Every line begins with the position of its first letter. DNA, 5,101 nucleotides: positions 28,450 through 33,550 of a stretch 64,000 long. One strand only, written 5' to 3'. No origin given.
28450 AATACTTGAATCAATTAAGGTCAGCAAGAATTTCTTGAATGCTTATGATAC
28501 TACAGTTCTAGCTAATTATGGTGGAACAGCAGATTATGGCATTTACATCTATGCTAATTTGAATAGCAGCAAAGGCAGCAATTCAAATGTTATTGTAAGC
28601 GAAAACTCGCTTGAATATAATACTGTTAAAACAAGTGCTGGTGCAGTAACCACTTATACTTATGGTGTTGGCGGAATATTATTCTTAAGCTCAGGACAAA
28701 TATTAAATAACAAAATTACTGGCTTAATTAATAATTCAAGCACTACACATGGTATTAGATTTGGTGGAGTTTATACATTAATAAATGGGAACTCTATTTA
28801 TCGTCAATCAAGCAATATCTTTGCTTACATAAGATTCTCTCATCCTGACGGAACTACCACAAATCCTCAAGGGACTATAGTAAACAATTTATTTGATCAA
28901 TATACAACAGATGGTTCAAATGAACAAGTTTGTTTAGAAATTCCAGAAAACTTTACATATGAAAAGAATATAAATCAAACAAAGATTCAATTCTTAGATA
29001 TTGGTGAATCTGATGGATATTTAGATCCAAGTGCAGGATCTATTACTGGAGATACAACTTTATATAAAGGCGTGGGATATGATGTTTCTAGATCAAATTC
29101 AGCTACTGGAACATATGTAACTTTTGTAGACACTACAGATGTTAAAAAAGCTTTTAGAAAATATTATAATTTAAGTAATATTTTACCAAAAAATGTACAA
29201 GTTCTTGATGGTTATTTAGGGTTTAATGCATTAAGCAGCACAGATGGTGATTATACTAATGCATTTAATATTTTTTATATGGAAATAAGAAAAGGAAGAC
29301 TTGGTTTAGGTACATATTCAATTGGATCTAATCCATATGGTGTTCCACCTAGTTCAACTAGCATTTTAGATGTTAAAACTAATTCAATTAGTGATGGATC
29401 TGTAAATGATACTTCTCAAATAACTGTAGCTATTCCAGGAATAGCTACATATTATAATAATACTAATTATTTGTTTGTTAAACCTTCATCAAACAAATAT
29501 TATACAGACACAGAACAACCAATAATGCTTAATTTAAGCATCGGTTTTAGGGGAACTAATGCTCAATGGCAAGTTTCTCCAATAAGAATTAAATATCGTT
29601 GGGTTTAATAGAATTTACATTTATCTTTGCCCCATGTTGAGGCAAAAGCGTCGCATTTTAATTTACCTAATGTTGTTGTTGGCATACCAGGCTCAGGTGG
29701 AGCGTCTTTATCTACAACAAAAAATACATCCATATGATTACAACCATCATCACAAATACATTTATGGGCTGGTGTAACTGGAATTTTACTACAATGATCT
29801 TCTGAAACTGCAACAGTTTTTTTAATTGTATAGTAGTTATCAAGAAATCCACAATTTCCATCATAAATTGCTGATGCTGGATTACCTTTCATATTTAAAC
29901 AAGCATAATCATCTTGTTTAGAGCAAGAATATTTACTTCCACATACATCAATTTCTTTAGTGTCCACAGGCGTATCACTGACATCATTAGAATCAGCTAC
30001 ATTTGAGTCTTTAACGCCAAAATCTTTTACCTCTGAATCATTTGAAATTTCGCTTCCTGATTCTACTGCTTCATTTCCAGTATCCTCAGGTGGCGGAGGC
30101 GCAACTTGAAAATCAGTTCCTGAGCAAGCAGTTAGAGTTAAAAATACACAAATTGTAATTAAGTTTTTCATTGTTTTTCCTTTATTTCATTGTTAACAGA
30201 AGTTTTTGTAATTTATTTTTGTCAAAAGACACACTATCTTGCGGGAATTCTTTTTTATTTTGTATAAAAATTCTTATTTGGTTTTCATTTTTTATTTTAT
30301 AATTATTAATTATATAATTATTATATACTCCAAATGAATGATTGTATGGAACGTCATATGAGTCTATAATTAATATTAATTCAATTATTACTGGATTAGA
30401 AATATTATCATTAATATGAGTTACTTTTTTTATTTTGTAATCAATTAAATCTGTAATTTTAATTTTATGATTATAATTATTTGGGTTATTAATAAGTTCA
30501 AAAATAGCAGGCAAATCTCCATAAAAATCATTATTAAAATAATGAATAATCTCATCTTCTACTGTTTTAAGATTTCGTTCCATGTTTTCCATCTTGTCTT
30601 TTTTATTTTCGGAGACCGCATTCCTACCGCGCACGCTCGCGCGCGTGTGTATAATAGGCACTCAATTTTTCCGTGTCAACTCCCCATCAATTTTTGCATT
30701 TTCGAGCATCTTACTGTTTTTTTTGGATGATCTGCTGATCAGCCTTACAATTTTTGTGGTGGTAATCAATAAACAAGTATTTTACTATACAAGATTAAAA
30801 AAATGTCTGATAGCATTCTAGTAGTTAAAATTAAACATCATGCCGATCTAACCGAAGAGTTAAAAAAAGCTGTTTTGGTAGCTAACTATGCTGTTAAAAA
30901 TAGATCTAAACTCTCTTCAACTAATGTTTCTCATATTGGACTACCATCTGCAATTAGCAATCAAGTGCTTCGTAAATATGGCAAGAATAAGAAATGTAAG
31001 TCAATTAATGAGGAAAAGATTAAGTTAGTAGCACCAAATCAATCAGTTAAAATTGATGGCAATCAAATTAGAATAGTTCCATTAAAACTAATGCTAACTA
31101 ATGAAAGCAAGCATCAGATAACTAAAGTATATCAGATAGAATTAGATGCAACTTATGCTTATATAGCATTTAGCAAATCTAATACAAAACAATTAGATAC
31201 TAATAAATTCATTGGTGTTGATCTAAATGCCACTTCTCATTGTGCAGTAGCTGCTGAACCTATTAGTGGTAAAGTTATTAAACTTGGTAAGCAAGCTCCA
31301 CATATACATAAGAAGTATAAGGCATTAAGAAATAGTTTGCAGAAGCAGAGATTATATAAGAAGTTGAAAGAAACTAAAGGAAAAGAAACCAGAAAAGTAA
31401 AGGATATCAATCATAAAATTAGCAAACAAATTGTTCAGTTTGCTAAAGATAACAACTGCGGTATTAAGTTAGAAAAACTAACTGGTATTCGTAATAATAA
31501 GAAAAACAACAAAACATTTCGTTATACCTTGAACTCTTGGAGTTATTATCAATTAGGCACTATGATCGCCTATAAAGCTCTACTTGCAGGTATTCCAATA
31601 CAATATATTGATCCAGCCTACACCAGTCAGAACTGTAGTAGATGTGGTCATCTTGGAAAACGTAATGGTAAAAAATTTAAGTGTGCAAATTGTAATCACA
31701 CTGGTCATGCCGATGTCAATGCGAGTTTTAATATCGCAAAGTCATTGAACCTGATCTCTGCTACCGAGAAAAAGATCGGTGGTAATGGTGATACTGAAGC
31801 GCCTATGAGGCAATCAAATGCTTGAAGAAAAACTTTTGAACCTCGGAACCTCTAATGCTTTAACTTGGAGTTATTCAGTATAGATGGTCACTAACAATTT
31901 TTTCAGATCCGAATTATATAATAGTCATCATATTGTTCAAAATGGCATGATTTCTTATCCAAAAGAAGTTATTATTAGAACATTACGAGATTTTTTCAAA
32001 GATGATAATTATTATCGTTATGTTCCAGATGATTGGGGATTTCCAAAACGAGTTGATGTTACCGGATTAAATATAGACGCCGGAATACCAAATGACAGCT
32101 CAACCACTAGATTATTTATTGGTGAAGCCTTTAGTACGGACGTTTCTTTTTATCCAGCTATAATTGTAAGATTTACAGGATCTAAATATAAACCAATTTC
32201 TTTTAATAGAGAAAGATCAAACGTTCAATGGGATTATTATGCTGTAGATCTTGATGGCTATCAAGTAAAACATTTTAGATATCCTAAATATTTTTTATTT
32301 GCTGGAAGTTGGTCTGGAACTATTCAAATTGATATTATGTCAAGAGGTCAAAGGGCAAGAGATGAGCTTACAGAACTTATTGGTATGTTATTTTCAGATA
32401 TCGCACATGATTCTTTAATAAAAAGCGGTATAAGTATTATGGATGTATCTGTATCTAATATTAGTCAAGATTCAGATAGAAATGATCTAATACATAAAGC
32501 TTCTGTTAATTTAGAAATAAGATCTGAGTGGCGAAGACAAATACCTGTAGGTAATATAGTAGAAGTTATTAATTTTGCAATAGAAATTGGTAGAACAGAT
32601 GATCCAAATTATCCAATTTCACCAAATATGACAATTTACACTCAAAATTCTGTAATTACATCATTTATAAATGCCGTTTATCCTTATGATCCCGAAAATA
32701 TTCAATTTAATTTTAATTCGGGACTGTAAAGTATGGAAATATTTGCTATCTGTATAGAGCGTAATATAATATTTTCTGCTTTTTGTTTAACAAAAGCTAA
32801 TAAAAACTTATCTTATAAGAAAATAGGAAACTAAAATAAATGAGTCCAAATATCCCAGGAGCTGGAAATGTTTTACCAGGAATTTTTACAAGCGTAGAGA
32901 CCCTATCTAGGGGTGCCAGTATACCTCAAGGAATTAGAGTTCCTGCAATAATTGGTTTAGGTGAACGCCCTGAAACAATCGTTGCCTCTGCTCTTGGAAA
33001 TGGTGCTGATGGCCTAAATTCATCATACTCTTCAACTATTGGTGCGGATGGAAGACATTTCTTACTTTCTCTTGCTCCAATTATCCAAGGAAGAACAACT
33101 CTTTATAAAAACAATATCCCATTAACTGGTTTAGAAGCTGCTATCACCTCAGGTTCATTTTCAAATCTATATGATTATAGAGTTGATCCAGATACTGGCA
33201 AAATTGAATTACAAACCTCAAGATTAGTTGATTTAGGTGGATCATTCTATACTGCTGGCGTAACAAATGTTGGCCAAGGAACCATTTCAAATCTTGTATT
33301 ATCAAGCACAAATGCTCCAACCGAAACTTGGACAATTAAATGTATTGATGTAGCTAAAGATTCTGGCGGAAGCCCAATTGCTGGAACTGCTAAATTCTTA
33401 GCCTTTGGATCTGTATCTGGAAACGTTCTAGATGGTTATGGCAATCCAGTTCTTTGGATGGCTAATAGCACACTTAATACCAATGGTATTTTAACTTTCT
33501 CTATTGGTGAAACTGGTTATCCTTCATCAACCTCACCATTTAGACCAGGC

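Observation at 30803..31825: Compact 340-aa TnpB with an intact RuvC triad and zinc ribbon, without TnpA, wedged between the receptor-binding fibre gene and the tail genes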

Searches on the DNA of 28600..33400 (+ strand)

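Call 10: search_dna_similar(query=window:28600-33400:+, collection=phages, mode=distant, max_rows=30)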
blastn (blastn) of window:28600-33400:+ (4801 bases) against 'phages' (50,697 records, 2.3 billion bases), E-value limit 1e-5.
No match.

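Call 76: search_rna_families(source=window, start=30550, end=31950, threshold=evalue, max_evalue=5)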
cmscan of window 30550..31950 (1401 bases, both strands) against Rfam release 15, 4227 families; matches with E-value up to 5: 3.
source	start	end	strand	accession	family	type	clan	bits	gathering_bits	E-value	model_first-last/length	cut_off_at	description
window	31076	31107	+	RF01319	CRISPR-DR6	Gene; CRISPR;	-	22.2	39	0.1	1-30/30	no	CRISPR RNA direct repeat element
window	30774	30932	-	RF02515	AfaR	Gene; sRNA;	-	19.2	100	1.4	1-234/234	no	AfaR small RNA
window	31389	31431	-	RF02085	Yar_1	Gene; lncRNA;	-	14.2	50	4.7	1-74/74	no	Yellow-achaete intergenic RNA conserved region 1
